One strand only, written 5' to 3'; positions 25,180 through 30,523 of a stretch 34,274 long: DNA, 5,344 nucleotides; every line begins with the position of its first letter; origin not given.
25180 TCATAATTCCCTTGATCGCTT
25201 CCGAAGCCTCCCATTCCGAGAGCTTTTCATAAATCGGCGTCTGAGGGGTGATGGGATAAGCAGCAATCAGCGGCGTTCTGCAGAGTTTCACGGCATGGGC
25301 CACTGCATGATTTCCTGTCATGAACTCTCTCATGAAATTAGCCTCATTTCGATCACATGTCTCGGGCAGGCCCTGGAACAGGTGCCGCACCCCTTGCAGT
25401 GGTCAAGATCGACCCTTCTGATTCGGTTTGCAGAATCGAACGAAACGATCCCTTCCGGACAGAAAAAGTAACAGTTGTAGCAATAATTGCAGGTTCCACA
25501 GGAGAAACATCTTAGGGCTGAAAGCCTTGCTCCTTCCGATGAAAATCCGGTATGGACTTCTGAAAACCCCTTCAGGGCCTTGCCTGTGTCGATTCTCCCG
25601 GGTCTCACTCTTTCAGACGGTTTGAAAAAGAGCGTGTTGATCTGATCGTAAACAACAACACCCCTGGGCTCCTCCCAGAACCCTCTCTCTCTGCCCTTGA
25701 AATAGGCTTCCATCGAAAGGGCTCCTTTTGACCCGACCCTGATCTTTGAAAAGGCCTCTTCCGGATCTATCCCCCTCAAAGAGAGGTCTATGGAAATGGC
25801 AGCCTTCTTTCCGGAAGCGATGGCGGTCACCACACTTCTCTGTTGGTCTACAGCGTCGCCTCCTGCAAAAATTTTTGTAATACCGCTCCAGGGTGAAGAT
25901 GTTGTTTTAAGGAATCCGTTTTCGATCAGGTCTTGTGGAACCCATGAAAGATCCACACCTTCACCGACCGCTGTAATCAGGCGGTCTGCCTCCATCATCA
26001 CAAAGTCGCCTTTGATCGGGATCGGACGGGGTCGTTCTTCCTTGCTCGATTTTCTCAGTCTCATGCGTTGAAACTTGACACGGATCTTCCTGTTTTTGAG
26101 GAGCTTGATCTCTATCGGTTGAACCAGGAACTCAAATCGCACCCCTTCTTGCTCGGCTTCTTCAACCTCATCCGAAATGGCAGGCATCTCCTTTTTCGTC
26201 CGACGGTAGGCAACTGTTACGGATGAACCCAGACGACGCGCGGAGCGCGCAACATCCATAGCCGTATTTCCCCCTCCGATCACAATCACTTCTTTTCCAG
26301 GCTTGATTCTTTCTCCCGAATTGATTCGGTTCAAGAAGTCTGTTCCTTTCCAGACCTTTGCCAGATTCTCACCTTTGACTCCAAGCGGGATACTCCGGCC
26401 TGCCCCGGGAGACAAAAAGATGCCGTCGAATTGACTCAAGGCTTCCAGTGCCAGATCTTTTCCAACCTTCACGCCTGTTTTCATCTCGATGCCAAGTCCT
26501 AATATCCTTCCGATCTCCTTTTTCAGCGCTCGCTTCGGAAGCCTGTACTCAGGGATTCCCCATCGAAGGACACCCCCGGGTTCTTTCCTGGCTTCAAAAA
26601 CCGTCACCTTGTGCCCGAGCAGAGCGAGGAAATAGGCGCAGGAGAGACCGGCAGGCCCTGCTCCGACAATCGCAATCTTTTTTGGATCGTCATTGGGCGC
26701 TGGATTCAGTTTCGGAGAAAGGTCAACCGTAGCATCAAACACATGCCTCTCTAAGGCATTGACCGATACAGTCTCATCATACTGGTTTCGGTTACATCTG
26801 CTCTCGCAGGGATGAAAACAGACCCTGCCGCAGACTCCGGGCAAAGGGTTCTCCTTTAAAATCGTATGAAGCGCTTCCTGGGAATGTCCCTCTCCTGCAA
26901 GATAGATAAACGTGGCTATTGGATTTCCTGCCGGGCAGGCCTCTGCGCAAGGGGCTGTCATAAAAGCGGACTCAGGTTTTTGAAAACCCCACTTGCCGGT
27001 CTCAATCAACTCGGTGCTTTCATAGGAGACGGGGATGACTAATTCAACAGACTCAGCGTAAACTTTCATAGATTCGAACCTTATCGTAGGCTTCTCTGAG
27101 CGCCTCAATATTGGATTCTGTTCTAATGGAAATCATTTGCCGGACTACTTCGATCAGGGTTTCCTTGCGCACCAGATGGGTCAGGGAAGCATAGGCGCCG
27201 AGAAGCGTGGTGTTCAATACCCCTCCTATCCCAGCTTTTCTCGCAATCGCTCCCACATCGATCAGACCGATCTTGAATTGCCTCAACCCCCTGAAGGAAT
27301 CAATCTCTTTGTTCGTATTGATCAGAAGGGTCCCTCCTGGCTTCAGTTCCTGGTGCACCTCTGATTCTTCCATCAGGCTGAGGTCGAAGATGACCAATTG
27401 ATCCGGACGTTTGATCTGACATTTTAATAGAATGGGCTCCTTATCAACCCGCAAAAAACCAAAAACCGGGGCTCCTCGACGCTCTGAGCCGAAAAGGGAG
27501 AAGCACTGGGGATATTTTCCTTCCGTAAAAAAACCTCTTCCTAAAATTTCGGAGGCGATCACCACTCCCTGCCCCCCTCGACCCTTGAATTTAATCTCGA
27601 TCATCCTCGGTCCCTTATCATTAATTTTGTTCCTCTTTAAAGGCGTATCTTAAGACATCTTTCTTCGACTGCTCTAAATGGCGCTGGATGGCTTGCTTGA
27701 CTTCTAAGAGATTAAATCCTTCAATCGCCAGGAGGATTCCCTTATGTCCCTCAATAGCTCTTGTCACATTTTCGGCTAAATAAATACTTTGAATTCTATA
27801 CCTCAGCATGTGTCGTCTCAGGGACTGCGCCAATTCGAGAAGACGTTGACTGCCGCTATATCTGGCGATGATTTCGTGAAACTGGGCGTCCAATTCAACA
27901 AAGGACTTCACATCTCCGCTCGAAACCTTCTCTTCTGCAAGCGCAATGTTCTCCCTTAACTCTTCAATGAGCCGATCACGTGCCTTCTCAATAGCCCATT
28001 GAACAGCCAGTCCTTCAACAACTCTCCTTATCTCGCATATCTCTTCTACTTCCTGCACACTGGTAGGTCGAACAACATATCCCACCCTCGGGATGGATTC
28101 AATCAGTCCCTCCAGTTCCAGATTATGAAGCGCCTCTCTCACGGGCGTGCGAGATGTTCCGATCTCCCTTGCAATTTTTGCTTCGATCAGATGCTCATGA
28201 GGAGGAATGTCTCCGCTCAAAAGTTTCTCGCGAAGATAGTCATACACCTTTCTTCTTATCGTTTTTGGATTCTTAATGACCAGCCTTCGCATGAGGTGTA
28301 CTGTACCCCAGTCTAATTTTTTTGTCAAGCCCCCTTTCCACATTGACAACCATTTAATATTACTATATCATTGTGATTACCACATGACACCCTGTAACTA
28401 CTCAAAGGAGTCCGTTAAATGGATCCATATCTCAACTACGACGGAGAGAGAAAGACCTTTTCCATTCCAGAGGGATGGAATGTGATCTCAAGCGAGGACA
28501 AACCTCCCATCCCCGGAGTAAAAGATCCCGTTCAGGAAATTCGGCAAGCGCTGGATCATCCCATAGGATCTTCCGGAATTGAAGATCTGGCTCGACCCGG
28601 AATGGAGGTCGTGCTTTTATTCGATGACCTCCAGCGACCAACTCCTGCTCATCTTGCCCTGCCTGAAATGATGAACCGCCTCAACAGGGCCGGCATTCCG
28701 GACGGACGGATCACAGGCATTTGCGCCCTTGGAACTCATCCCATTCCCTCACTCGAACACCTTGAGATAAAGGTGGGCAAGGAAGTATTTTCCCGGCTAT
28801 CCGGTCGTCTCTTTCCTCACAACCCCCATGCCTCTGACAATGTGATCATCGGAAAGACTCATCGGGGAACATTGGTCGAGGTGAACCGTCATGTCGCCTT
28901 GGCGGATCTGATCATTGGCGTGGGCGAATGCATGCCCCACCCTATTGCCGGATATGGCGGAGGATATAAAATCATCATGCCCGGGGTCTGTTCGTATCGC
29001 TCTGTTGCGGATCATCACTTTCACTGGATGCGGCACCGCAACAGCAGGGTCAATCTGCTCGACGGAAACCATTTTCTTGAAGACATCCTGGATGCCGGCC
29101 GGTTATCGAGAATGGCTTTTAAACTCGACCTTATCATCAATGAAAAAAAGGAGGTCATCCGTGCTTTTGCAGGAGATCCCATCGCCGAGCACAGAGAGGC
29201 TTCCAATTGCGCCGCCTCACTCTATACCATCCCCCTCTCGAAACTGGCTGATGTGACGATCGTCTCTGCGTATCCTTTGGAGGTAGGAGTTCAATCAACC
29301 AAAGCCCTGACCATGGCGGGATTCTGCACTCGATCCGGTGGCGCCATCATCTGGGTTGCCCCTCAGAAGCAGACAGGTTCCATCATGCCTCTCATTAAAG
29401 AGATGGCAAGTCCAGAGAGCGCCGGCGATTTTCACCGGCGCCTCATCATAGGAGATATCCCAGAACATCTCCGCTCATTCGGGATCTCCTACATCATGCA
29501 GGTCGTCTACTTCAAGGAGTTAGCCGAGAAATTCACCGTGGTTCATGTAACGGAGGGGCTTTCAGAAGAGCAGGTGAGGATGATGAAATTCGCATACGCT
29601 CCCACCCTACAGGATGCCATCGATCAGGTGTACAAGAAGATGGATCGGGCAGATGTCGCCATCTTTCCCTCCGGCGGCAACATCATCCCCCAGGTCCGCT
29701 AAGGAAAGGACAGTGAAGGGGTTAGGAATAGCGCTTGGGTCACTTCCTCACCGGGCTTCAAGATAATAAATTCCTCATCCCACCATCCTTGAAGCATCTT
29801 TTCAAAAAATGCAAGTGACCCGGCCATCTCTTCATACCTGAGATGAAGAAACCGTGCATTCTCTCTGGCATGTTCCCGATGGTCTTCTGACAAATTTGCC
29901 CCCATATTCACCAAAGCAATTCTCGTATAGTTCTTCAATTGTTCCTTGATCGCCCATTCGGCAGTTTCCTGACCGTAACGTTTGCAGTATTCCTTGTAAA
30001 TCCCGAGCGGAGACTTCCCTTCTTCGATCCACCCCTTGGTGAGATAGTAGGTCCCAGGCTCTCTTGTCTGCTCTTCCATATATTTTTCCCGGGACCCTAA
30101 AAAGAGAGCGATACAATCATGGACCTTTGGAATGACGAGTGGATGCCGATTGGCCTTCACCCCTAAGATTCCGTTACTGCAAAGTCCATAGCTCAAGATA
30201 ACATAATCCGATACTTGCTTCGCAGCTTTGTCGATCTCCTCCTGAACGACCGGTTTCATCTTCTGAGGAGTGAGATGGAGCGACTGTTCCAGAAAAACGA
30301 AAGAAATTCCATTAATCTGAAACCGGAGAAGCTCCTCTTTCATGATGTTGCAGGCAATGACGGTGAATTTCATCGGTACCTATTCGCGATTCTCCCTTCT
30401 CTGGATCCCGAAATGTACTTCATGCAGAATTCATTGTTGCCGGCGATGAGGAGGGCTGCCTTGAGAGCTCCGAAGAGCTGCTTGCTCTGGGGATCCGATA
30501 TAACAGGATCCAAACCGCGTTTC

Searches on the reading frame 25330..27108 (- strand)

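Call 10: search_protein_families(library=pfam, proteins=[window:25330-27108:-])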
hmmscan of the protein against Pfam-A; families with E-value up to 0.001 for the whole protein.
window:25330-27108:- (592 aa): 24 families
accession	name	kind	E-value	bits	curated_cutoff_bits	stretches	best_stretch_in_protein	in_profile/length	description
PF07992.20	Pyr_redox_2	-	2.7e-26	93.1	26.1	1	144-433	2-291/291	Pyridine nucleotide-disulphide oxidoreductase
PF14691.11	Fer4_20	-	9.2e-19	67.8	25.8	1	51-127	29-108/113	Dihydroprymidine dehydrogenase domain II, 4Fe-4S cluster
PF00070.33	Pyr_redox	-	7.3e-15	55.7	22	2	274-340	2-72/82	Pyridine nucleotide-disulphide oxidoreductase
PF13738.12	Pyr_redox_3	-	6.1e-12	45.8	30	1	270-345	163-248/305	Pyridine nucleotide-disulphide oxidoreductase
PF13450.12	NAD_binding_8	-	4.7e-11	43.2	21.9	1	147-180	1-34/68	NAD(P)-binding Rossmann-like domain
PF01266.30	DAO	-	4.5e-10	40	27.9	1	144-179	1-37/353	FAD dependent oxidoreductase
PF21799.2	MurD-like_N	-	1.6e-07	31.9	27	1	143-180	1-38/88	Mur ligase MurD-like, N-terminal domain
PF01262.27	AlaDh_PNT_C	-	4.1e-07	30.1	23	0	269-306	27-63/214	Alanine dehydrogenase/PNT, C-terminal domain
PF03486.20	HI0933_like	-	5.2e-07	29.8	50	1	144-178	2-36/244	HI0933-like protein Rossmann domain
PF00890.30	FAD_binding_2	-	3.1e-06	27.1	20.4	1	145-183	2-40/414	FAD binding domain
PF01946.23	Thi4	-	3.3e-06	27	26.2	1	145-181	20-57/235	Thi4 family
PF00037.32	Fer4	-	5.5e-06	26.4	21.1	1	566-587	3-24/24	4Fe-4S binding domain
PF13237.11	Fer4_10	-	5.6e-06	26.6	25.5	1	539-582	8-53/53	4Fe-4S dicluster domain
PF00291.31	PALP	-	7.3e-06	26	35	0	265-306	52-90/295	Pyridoxal-phosphate dependent enzyme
PF12831.13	FAD_oxidored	-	2.7e-05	24.1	27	0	145-181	2-38/416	FAD dependent oxidoreductase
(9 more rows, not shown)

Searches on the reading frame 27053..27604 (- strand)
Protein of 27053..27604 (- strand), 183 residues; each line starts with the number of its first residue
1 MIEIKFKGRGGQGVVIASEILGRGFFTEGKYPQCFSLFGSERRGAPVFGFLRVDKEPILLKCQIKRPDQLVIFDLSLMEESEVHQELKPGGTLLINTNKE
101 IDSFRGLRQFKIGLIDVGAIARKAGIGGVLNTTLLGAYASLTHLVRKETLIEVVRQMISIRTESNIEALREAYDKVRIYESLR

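Call 10: search_protein_families(library=pfam, proteins=[window:27053-27604:-])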
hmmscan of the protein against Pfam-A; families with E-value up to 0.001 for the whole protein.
window:27053-27604:- (183 aa): 1 family
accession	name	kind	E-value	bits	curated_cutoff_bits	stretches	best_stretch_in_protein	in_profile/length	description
PF01558.24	POR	-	1.8e-31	110.1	27.4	1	10-174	1-173/173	Pyruvate ferredoxin/flavodoxin oxidoreductase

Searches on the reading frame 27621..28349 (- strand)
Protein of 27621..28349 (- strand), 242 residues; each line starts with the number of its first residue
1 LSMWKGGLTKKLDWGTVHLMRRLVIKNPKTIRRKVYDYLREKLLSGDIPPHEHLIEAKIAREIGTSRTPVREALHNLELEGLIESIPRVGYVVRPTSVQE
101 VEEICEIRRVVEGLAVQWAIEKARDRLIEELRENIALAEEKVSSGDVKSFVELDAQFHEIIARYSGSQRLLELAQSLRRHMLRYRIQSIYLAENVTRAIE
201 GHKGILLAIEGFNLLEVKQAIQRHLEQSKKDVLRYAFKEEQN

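Call 10: search_protein_families(library=pfam, proteins=[window:27621-28349:-])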
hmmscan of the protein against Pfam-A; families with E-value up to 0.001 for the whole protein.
window:27621-28349:- (242 aa): 2 families
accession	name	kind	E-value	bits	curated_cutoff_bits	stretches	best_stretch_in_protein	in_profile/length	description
PF07729.17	FCD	-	2.7e-25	89.6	24.3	1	103-226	1-124/125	FCD domain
PF00392.27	GntR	-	7.4e-17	61.2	27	1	33-93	3-64/64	Bacterial regulatory proteins, gntR family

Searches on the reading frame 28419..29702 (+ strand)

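Call 10: search_protein_families(library=pfam, proteins=[window:28419-29702:+])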
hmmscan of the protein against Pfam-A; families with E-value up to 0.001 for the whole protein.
window:28419-29702:+ (427 aa): 2 families
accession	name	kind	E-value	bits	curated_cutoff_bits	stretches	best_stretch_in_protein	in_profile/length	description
PF09861.14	Lar_N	-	4e-48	163.8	23.3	1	7-210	1-202/204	Lactate racemase N-terminal domain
PF21113.2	LarA_C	-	5.6e-08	33.3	25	1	277-422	6-150/152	Lactate racemase C-terminal domain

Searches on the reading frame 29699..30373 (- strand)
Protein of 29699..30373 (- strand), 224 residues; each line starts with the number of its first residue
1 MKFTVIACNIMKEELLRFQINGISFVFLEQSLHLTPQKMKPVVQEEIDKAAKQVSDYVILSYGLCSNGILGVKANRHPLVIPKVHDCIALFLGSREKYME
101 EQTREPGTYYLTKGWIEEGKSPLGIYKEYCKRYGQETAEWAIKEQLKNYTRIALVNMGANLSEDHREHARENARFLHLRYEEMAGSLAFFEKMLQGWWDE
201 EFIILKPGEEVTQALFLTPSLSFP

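Call 10: search_protein_families(library=pfam, proteins=[window:29699-30373:-])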
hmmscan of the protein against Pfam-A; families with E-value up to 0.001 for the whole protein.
window:29699-30373:- (224 aa): 1 family
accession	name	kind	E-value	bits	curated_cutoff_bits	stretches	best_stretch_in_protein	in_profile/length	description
PF07796.16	DUF1638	-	1.7e-46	158.5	27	1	27-194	1-161/161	Protein of unknown function (DUF1638)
